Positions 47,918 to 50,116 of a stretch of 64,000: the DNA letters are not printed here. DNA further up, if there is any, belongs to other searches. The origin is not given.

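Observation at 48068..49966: Maf-family flagellin glycosylation gene with C9 and C7 coding homopolymers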

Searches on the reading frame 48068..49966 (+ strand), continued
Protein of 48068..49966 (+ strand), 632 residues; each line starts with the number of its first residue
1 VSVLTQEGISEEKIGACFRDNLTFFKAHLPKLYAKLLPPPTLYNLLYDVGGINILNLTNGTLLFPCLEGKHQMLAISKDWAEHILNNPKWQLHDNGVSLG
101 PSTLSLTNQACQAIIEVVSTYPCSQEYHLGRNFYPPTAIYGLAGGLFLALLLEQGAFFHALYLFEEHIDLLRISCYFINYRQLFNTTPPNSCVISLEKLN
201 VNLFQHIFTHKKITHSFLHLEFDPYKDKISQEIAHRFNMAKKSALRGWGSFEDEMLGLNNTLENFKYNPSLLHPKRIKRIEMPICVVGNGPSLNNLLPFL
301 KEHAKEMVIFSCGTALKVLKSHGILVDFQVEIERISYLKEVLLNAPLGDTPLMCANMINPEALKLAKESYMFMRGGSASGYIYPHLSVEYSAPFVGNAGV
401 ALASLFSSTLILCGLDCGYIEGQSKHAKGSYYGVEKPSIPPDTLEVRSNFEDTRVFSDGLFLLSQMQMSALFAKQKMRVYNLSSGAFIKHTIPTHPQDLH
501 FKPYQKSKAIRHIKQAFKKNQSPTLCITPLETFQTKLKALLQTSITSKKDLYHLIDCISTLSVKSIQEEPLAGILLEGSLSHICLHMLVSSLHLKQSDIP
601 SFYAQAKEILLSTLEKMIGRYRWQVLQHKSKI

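Call 10: find_encoding_contigs(protein=P0002, flank=3000, max_places=10)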
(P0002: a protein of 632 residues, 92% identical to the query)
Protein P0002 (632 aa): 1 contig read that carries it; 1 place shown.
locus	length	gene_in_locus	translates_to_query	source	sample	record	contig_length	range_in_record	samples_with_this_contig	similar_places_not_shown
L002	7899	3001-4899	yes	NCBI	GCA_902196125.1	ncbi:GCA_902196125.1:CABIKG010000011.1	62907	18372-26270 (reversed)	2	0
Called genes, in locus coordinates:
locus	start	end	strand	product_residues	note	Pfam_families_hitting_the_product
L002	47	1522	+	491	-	PF00324:AA_permease, PF13520:AA_permease_2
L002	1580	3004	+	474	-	PF00089:Trypsin, PF13365:Trypsin_2, PF00595:PDZ, PF13180:PDZ_2, PF17820:PDZ_6 (weak)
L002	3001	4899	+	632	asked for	PF20157:Maf_flag10_N, PF01973:MptE-like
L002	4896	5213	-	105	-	-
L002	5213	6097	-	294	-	PF01795:Methyltransf_5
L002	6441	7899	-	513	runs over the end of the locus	PF13091:PLDc_2, PF00614:PLDc (faint), PF13091:PLDc_2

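Call 12: find_encoding_contigs(protein=P0121, flank=1000, max_places=10)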
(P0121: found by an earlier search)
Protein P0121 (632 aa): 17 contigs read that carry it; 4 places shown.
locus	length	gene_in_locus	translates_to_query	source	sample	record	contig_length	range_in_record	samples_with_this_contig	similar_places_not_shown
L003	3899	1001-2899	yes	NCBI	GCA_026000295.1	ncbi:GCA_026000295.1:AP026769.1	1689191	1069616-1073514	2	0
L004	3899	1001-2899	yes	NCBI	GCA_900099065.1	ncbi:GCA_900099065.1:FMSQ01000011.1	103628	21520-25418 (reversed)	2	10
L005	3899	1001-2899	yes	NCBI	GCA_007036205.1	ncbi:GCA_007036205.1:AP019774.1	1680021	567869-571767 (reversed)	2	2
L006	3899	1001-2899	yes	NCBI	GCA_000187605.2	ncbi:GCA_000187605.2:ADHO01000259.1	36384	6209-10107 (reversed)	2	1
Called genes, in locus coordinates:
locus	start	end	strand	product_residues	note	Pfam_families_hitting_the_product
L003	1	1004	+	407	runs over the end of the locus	PF00089:Trypsin, PF13365:Trypsin_2, PF00595:PDZ, PF13180:PDZ_2, PF17820:PDZ_6 (weak)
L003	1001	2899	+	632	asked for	PF20157:Maf_flag10_N, PF01973:MptE-like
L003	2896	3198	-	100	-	-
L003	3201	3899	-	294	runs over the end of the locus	PF01795:Methyltransf_5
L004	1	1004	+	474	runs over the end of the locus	PF00089:Trypsin, PF13365:Trypsin_2, PF00595:PDZ, PF13180:PDZ_2, PF17820:PDZ_6 (weak)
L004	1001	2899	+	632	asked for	PF20157:Maf_flag10_N, PF01973:MptE-like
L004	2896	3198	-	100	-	-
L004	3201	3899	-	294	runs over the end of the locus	PF01795:Methyltransf_5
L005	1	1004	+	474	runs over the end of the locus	PF00089:Trypsin, PF13365:Trypsin_2, PF00595:PDZ, PF13180:PDZ_2, PF17820:PDZ_6 (weak)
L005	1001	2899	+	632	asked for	PF20157:Maf_flag10_N, PF01973:MptE-like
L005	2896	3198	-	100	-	-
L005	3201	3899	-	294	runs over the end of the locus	PF01795:Methyltransf_5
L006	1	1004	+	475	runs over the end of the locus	PF00089:Trypsin, PF13365:Trypsin_2, PF00595:PDZ, PF13180:PDZ_2, PF17820:PDZ_6 (weak)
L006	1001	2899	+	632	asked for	PF20157:Maf_flag10_N, PF01973:MptE-like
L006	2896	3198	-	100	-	-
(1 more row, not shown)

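Call 13: find_encoding_contigs(protein=P0122, flank=1000, max_places=10)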
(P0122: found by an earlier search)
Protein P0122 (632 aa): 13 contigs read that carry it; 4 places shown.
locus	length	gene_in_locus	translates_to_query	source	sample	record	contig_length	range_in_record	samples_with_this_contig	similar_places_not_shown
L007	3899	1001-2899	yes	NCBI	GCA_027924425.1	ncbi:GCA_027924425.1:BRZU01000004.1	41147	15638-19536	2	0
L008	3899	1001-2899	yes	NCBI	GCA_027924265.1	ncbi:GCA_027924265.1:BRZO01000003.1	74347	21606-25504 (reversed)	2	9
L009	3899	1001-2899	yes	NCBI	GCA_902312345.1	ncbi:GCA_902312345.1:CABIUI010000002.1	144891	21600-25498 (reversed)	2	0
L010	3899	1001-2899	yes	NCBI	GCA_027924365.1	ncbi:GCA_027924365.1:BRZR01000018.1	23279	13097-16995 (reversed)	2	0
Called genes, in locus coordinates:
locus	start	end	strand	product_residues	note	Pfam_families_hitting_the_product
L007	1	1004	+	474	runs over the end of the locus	PF00089:Trypsin, PF13365:Trypsin_2, PF00595:PDZ, PF13180:PDZ_2, PF17820:PDZ_6 (weak)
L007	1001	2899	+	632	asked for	PF20157:Maf_flag10_N, PF01973:MptE-like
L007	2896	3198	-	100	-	-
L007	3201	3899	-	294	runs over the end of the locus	PF01795:Methyltransf_5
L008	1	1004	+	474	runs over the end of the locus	PF00089:Trypsin, PF13365:Trypsin_2, PF00595:PDZ, PF13180:PDZ_2, PF17820:PDZ_6 (weak)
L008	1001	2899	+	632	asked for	PF20157:Maf_flag10_N, PF01973:MptE-like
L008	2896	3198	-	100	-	-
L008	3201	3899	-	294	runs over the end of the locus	PF01795:Methyltransf_5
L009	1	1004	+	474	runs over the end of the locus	PF00089:Trypsin, PF13365:Trypsin_2, PF00595:PDZ, PF13180:PDZ_2, PF17820:PDZ_6 (weak)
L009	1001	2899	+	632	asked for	PF20157:Maf_flag10_N, PF01973:MptE-like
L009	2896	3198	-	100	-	-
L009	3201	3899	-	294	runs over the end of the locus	PF01795:Methyltransf_5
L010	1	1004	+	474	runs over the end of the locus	PF00089:Trypsin, PF13365:Trypsin_2, PF00595:PDZ, PF13180:PDZ_2, PF17820:PDZ_6 (weak)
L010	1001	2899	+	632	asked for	PF20157:Maf_flag10_N, PF01973:MptE-like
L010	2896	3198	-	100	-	-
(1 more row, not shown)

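Call 14: find_encoding_contigs(protein=P0123, flank=1000, max_places=10)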
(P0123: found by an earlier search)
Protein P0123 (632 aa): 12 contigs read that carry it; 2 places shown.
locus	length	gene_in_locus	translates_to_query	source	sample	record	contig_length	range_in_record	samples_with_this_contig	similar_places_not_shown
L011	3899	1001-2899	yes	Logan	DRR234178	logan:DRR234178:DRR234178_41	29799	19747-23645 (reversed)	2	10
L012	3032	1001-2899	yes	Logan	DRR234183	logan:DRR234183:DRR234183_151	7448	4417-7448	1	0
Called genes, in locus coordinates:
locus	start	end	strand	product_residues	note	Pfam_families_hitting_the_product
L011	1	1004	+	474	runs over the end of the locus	PF00089:Trypsin, PF13365:Trypsin_2, PF00595:PDZ, PF13180:PDZ_2, PF17820:PDZ_6 (weak)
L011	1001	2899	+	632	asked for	PF20157:Maf_flag10_N, PF01973:MptE-like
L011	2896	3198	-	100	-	-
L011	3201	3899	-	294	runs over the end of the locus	PF01795:Methyltransf_5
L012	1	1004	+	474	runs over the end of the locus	PF00089:Trypsin, PF13365:Trypsin_2, PF00595:PDZ, PF13180:PDZ_2, PF17820:PDZ_6 (weak)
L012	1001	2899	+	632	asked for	PF20157:Maf_flag10_N, PF01973:MptE-like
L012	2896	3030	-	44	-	?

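Call 18: find_encoding_contigs(protein=P0127, flank=1000, max_places=5)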
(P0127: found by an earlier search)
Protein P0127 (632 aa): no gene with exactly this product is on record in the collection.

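Call 19: find_encoding_contigs(protein=P0129, flank=1000, max_places=5)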
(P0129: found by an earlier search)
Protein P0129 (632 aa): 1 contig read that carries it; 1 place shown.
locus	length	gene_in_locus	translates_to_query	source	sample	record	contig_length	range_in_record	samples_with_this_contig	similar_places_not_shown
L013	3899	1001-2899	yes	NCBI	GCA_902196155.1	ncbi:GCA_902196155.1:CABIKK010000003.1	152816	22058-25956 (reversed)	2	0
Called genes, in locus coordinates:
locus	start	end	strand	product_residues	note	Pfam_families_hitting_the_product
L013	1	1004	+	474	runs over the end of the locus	PF00089:Trypsin, PF13365:Trypsin_2, PF00595:PDZ, PF13180:PDZ_2, PF17820:PDZ_6 (weak)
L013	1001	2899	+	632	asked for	PF20157:Maf_flag10_N, PF01973:MptE-like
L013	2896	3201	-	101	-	-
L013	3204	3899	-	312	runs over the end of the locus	PF01795:Methyltransf_5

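Call 20: find_encoding_contigs(protein=P0130, flank=1000, max_places=5)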
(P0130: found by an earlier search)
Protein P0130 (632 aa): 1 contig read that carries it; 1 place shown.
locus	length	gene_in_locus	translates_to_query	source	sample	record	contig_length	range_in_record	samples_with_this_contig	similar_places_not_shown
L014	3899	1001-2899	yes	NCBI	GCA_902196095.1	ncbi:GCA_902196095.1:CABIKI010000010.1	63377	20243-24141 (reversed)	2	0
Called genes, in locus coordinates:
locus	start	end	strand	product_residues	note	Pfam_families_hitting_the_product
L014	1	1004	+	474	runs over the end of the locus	PF00089:Trypsin, PF13365:Trypsin_2, PF00595:PDZ, PF13180:PDZ_2, PF17820:PDZ_6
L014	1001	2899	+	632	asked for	PF20157:Maf_flag10_N, PF01973:MptE-like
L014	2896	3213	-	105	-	-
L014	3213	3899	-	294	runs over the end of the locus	PF01795:Methyltransf_5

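Call 21: find_encoding_contigs(protein=P0131, flank=1000, max_places=5)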
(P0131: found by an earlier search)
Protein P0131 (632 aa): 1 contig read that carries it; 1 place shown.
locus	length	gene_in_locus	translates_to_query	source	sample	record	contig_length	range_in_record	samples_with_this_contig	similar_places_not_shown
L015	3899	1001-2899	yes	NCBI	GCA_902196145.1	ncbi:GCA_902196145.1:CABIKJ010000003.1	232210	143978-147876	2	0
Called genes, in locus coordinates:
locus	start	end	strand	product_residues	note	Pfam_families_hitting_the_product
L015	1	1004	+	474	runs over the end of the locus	PF00089:Trypsin, PF13365:Trypsin_2, PF00595:PDZ, PF13180:PDZ_2, PF17820:PDZ_6 (weak)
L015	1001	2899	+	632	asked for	PF20157:Maf_flag10_N, PF01973:MptE-like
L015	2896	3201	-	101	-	-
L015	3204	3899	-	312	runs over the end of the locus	PF01795:Methyltransf_5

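Call 24: find_related_loci(query=A1, collection=genome_contigs, flank=4000)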
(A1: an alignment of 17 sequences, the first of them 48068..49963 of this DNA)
Query A1 (632 aa) in genome_contigs; peptide patterns used: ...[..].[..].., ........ (x = any residue, [..] = any of these).
302 stretches matched a pattern; 144 encode a relative of the query (tblastn E <= 1e-3); the best 80 are kept; 80 distinct loci.
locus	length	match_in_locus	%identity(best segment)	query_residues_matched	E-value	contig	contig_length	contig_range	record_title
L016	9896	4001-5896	92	1-632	0e+0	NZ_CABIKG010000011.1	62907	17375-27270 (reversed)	Helicobacter suis strain HSMf 331 isolate Helicobacter suis, whole genome shotgun sequence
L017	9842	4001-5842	64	9-622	0e+0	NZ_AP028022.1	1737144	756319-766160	Helicobacter felistomachi strain NHP21-005 chromosome, complete genome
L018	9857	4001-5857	64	3-622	0e+0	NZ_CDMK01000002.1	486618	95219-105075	Helicobacter heilmannii isolate ASB1, whole genome shotgun sequence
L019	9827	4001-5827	57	9-617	0e+0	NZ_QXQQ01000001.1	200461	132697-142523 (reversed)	Helicobacter labacensis strain L9 NODE_1_length_200461_cov_62.6061, whole genome shotgun sequence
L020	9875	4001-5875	64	7-631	0e+0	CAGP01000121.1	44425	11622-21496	Helicobacter bizzozeronii CCUG 35545 WGS project CAGP00000000 data, contig tsc_c29, whole genome shotgun sequence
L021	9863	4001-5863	57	3-627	0e+0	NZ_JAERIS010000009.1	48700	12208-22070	Helicobacter salomonis strain CIP 105607 NODE_9_length_48700_cov_208.249491, whole genome shotgun sequence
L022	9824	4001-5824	56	9-617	0e+0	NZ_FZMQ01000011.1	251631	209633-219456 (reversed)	Helicobacter cynogastricus isolate 329937_4, whole genome shotgun sequence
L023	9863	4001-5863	55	3-625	0e+0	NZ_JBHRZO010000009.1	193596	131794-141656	Helicobacter baculiformis strain CCUG 53816 GCM70012161_29, whole genome shotgun sequence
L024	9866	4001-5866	56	2-625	0e+0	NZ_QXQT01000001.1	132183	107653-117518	Helicobacter vulpis strain L2 NODE_1_length_132183_cov_117.129, whole genome shotgun sequence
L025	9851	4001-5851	64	7-623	0e+0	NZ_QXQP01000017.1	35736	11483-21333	Helicobacter mehlei strain L15 NODE_17_length_35736_cov_108.685, whole genome shotgun sequence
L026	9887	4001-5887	47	11-626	4e-180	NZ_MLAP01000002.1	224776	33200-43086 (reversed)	Helicobacter sp. 12S02634-8 NODE_2_length_224776_cov_73.3855_ID_3, whole genome shotgun sequence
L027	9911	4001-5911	46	6-630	1e-176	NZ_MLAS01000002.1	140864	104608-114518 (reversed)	Helicobacter sp. 13S00477-4 NODE_2_length_140864_cov_136.883_ID_3, whole genome shotgun sequence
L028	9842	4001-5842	65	9-622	0e+0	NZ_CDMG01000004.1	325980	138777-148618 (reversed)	Helicobacter ailurogastricus isolate ASB7, whole genome shotgun sequence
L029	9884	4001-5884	45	11-625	5e-173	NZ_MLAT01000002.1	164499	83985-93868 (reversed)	Helicobacter sp. 13S00482-2 NODE_2_length_164499_cov_115.495_ID_3, whole genome shotgun sequence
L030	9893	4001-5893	44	11-628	3e-169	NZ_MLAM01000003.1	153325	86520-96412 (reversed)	Helicobacter sp. 11S02596-1 NODE_3_length_153325_cov_84.2276_ID_5, whole genome shotgun sequence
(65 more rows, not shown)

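Call 41: search_solved_structures(query=window:48068-49963:+, max_evalue=0.001, show_alignments=1)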
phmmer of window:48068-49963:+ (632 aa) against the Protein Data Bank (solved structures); distinct sequences matched with E-value up to 0.001: 1.
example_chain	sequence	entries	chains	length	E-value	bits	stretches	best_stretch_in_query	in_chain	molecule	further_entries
5mu5_A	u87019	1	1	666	6e-17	64.4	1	141-519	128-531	Uncharacterized protein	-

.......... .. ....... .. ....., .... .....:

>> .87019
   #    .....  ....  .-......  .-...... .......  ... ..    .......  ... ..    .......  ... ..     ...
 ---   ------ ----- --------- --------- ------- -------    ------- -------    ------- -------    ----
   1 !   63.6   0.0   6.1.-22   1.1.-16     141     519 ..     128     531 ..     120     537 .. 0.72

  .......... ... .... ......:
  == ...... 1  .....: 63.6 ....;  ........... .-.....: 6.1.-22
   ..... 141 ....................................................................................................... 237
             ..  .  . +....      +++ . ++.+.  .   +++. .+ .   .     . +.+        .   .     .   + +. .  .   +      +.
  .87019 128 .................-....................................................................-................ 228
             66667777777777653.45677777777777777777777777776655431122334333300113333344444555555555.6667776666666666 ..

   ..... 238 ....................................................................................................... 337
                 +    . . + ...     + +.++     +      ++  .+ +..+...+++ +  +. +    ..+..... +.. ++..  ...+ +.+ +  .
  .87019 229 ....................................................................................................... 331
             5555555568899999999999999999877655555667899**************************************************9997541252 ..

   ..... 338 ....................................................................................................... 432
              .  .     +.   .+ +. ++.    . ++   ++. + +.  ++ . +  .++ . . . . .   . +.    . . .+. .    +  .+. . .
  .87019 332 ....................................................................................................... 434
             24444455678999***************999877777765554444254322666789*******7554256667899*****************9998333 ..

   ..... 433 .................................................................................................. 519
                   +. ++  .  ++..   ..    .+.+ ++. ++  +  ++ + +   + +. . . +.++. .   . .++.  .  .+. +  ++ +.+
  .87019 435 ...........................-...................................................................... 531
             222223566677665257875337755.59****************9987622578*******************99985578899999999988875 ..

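Call 44: find_encoding_contigs(protein=P0124, flank=1000, max_places=10)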
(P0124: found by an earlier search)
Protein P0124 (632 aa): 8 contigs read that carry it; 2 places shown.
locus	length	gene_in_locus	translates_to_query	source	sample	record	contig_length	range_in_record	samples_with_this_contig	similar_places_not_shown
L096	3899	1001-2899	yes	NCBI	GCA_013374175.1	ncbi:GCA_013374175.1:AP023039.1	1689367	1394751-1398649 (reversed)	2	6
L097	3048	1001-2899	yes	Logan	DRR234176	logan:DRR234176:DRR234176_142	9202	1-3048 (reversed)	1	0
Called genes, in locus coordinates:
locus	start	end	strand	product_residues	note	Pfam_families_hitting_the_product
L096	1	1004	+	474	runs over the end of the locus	PF00089:Trypsin, PF13365:Trypsin_2, PF00595:PDZ, PF13180:PDZ_2, PF17820:PDZ_6 (weak)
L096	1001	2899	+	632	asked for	PF20157:Maf_flag10_N, PF01973:MptE-like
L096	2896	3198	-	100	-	-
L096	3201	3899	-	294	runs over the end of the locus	PF01795:Methyltransf_5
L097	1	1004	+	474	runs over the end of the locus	PF00089:Trypsin, PF13365:Trypsin_2, PF00595:PDZ, PF13180:PDZ_2, PF17820:PDZ_6 (weak)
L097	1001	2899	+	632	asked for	PF20157:Maf_flag10_N, PF01973:MptE-like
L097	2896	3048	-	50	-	?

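Call 45: find_encoding_contigs(protein=P0125, flank=1000, max_places=10)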
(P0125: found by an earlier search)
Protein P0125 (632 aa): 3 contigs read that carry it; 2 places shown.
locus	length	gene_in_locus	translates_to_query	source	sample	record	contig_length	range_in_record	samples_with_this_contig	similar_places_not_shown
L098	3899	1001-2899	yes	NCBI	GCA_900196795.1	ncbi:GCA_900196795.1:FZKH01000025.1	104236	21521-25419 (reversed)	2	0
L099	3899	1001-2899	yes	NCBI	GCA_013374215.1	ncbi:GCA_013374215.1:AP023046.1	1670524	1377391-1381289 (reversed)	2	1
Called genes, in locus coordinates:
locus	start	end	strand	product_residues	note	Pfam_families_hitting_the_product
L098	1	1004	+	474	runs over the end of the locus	PF00089:Trypsin, PF13365:Trypsin_2, PF00595:PDZ, PF13180:PDZ_2, PF17820:PDZ_6 (weak)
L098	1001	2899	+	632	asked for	PF20157:Maf_flag10_N, PF01973:MptE-like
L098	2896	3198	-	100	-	-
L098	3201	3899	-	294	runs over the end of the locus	PF01795:Methyltransf_5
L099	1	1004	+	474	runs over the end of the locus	PF00089:Trypsin, PF13365:Trypsin_2, PF00595:PDZ, PF13180:PDZ_2, PF17820:PDZ_6 (weak)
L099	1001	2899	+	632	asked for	PF20157:Maf_flag10_N, PF01973:MptE-like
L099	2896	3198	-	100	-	-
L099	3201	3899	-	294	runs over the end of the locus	PF01795:Methyltransf_5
